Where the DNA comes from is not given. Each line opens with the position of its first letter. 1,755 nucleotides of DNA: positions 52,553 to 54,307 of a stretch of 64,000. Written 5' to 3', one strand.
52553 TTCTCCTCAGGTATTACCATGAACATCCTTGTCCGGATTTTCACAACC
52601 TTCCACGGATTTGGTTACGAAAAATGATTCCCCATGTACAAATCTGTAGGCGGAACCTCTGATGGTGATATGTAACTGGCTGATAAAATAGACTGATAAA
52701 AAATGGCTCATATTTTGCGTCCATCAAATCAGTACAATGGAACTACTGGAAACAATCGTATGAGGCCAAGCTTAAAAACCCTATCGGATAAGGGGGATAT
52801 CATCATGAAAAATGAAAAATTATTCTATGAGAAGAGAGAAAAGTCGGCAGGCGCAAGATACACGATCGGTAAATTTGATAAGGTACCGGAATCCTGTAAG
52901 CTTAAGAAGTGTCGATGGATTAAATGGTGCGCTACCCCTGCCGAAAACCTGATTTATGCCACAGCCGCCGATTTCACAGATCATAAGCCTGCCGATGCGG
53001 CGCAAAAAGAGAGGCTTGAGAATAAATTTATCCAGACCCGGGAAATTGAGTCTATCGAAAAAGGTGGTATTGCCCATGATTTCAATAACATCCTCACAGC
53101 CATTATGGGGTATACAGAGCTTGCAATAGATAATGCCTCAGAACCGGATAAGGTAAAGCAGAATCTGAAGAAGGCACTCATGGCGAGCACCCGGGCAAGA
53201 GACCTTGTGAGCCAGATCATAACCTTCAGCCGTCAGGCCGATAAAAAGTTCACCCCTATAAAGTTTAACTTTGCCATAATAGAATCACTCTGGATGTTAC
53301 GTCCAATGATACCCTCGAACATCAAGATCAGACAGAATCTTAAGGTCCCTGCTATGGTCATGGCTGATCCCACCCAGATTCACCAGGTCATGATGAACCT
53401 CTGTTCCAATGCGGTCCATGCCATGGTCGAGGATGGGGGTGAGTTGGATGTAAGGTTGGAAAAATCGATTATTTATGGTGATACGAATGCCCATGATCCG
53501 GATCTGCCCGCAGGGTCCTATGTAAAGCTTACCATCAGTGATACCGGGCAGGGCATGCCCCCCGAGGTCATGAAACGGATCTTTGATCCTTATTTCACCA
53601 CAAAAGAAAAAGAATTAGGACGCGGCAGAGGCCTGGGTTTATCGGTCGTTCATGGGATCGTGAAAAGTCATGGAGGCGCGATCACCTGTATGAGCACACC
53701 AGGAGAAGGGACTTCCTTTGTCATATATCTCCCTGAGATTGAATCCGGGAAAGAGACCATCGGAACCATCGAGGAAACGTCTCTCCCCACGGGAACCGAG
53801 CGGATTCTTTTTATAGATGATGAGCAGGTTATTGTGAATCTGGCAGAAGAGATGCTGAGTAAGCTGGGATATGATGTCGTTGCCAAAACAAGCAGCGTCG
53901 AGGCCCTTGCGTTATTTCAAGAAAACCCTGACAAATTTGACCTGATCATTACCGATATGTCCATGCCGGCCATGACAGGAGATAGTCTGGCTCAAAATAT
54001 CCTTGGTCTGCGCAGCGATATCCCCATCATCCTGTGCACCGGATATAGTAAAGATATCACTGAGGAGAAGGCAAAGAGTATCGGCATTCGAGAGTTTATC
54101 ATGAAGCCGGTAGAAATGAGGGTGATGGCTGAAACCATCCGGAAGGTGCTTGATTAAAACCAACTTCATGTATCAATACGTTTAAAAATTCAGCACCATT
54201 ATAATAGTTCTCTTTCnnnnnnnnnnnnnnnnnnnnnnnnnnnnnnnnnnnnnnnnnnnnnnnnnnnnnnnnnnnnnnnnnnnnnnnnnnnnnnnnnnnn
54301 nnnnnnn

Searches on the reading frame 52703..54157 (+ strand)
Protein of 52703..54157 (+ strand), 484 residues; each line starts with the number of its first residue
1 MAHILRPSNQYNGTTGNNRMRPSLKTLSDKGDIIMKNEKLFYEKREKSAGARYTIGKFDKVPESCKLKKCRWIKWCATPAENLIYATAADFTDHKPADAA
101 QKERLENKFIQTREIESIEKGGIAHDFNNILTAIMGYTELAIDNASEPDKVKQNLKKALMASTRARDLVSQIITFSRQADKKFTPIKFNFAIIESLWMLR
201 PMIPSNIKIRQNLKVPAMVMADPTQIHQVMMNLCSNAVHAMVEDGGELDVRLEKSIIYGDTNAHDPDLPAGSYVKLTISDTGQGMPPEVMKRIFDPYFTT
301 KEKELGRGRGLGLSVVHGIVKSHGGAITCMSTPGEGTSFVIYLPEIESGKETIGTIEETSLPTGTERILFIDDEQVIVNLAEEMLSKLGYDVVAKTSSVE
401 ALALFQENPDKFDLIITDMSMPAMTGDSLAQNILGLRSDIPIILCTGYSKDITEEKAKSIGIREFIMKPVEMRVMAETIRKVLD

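Call 54: search_protein_families(library=ncbifam, proteins=[window:52703-54157:+], max_evalue=5)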
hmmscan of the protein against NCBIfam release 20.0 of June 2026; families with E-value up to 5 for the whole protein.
window:52703-54157:+ (484 aa): 157 families (the best 25 are shown)
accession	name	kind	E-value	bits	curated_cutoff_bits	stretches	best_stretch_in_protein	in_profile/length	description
NF010411.0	PRK13837.1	equivalog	2.9e-86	290.2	647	1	99-483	431-812/828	two-component system VirA-like sensor kinase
NF046020.1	HisKinCckABruc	equivalog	1.2e-75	254.9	1000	1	97-484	459-868/868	cell cycle histidine kinase CckA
NF010076.0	PRK13557.1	subfamily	1.7e-68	231.4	631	1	98-484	143-534/540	histidine kinase famiy protein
NF046026.1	HisKinCckACaul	equivalog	1e-66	225.4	1000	1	98-483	282-676/678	cell cycle histidine kinase CckA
NF052574.1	HisKinEspCMyxo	equivalog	3.7e-45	154.4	1200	1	121-432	422-730/785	serine histidine kinase EspC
NF008468.0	PRK11360.1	equivalog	6e-41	140.5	646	1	98-351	376-614/616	two-component system sensor histidine kinase AtoS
NF052573.1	HisKinEspAMyxo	equivalog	6e-39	133.7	1400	1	143-431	420-696/755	serine histidine kinase EspA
NF047466.1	hybrid_RR_LvrB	exception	7e-37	127.5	500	1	91-345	123-376/377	hybrid histidine kinase/response regulator LvrB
NF008302.0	PRK11091.1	equivalog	1.7e-36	125.7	838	1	123-483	290-643/779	aerobic respiration two-component sensor histidine kinase ArcB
TIGR02956.1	TMAO_torS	equivalog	2.7e-34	118.5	676.5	1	206-483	558-820/967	TMAO reductase system sensor histidine kinase/response regulator TorS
NF007688.0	PRK10364.1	equivalog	5.3e-33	114.5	479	1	122-348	246-454/460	two-component system sensor histidine kinase ZraS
NF046044.1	PnpS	equivalog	5.4e-29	101.4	400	1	123-344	177-390/390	two-component system histidine kinase PnpS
NF038348.1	T2SS_HK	subfamily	2.3e-28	99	450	1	154-344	400-572/574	histidine kinase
NF011874.0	PRK15347.1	equivalog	4.6e-28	97.7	852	2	367-479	692-806/921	two component system sensor kinase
NF041947.1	LuxQ_Vibrio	equivalog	5.6e-28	97.3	1200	1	125-478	481-834/843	quorum-sensing autoinducer 2 sensor kinase/phosphatase LuxQ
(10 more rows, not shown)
